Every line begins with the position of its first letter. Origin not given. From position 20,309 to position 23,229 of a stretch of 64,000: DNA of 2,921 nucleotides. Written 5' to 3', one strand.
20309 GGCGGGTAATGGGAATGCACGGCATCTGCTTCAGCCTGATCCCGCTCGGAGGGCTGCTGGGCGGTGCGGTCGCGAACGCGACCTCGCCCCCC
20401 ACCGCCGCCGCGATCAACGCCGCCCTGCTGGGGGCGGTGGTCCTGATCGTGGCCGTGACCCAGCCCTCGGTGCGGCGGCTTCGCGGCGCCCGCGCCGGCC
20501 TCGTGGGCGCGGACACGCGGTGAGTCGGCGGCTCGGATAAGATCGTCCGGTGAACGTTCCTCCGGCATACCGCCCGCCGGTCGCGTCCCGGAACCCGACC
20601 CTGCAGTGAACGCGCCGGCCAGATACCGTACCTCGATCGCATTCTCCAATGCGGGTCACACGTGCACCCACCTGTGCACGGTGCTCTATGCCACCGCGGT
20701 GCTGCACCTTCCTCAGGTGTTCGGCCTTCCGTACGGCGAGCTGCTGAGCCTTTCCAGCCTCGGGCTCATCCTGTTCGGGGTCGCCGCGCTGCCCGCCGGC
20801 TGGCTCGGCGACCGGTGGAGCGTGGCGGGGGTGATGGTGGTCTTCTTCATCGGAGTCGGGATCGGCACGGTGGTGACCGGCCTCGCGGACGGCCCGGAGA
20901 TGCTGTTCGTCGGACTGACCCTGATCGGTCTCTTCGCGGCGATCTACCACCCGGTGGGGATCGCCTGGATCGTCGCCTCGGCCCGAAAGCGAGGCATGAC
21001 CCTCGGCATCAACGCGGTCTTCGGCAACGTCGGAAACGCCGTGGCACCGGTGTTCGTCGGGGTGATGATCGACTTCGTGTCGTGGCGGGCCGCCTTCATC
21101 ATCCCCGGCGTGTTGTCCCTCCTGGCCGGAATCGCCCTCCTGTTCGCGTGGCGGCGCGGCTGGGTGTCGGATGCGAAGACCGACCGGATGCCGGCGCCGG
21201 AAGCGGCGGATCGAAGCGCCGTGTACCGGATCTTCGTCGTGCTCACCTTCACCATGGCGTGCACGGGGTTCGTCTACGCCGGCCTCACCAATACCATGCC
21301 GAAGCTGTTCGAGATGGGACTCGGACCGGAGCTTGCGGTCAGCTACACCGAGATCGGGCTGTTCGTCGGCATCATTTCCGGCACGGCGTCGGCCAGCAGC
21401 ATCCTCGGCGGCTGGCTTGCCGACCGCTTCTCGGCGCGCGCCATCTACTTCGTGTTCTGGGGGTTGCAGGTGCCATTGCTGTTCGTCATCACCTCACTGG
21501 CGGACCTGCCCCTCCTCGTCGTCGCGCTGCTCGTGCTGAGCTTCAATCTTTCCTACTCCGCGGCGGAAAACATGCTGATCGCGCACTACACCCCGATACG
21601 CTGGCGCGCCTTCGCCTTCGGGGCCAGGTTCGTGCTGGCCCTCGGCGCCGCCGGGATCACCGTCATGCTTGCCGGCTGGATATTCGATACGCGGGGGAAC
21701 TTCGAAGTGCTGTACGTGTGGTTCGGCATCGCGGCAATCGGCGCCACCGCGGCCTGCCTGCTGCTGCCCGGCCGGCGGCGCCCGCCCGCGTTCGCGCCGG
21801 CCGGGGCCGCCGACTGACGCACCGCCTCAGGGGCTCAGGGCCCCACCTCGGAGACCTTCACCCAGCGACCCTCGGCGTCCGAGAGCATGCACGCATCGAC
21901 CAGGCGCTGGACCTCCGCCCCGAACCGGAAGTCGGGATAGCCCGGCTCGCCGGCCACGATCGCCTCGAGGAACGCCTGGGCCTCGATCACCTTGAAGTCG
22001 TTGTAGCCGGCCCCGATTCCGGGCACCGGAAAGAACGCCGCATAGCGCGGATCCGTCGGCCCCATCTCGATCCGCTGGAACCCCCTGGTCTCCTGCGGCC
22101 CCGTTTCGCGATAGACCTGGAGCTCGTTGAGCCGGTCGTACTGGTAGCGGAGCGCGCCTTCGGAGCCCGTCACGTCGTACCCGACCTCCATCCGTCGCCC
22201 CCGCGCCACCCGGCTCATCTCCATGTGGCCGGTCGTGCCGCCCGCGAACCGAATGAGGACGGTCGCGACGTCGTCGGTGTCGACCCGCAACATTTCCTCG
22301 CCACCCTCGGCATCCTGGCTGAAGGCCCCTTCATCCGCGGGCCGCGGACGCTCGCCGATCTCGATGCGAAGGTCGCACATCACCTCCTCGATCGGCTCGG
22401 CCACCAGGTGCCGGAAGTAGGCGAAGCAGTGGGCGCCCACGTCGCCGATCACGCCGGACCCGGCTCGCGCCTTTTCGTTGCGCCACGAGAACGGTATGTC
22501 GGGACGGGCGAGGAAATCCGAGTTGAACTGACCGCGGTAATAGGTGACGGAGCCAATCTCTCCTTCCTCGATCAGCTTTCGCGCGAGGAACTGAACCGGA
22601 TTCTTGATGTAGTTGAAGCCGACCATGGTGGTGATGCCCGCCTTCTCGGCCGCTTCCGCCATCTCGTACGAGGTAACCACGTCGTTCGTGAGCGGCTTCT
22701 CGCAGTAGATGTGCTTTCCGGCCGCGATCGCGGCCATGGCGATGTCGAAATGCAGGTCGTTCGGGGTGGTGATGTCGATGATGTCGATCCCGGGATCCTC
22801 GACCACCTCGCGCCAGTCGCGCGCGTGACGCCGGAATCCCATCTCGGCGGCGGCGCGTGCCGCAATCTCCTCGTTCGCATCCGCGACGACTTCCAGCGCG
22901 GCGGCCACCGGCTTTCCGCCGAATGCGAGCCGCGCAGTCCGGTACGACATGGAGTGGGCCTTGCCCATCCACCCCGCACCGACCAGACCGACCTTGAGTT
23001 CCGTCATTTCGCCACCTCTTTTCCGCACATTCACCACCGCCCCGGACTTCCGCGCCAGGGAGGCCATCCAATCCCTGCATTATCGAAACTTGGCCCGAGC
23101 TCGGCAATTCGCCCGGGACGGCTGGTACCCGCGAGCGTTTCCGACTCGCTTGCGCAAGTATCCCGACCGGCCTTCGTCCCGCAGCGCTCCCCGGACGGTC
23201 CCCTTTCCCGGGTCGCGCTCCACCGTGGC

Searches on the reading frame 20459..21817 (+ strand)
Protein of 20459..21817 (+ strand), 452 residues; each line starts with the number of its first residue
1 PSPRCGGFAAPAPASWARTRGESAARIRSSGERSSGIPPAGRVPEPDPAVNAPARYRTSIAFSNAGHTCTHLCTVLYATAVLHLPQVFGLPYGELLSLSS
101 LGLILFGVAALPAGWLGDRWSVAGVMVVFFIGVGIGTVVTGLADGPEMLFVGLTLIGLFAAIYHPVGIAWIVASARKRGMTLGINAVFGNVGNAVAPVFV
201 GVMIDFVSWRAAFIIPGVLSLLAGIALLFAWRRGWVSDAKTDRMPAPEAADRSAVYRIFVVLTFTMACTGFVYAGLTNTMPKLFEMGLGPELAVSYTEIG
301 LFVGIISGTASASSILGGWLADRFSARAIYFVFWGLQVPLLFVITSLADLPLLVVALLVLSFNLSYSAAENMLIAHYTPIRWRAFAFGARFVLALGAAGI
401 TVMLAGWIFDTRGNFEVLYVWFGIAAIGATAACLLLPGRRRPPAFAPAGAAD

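Call 88: search_protein_families(library=pfam, max_evalue=0.001, proteins=[window:20459-21817:+])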
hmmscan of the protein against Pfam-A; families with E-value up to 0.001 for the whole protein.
window:20459-21817:+ (452 aa): 1 family
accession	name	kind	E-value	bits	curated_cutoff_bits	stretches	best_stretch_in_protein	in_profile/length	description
PF07690.21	MFS_1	-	3.8e-36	125.1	33.4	2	69-289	7-235/347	Major Facilitator Superfamily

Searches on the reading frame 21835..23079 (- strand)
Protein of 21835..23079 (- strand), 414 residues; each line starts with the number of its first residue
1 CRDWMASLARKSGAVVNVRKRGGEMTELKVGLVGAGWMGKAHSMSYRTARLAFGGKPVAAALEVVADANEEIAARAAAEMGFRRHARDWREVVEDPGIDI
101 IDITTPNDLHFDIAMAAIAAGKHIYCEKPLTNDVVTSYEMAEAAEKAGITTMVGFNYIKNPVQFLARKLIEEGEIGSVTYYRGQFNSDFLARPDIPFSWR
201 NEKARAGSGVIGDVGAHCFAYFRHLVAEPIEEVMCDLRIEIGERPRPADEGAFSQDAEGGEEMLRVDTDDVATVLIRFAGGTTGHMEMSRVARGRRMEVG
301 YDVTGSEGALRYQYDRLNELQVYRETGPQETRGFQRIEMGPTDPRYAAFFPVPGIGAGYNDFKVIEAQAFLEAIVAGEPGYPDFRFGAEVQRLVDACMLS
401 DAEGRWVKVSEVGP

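Call 88: search_protein_families(library=pfam, max_evalue=0.001, proteins=[window:21835-23079:-])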
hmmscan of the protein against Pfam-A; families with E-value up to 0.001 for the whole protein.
window:21835-23079:- (414 aa): 3 families
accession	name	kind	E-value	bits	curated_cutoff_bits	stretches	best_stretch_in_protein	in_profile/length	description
PF22725.1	GFO_IDH_MocA_C3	-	9.5e-26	90.7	27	1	166-311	4-124/124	GFO/IDH/MocA C-terminal domain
PF01408.29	GFO_IDH_MocA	-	1.3e-23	84.4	24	1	28-155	1-120/120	Oxidoreductase family, NAD-binding Rossmann fold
PF02894.22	GFO_IDH_MocA_C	-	1.6e-23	84.1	22.9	1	167-409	1-218/218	Oxidoreductase family, C-terminal alpha/beta domain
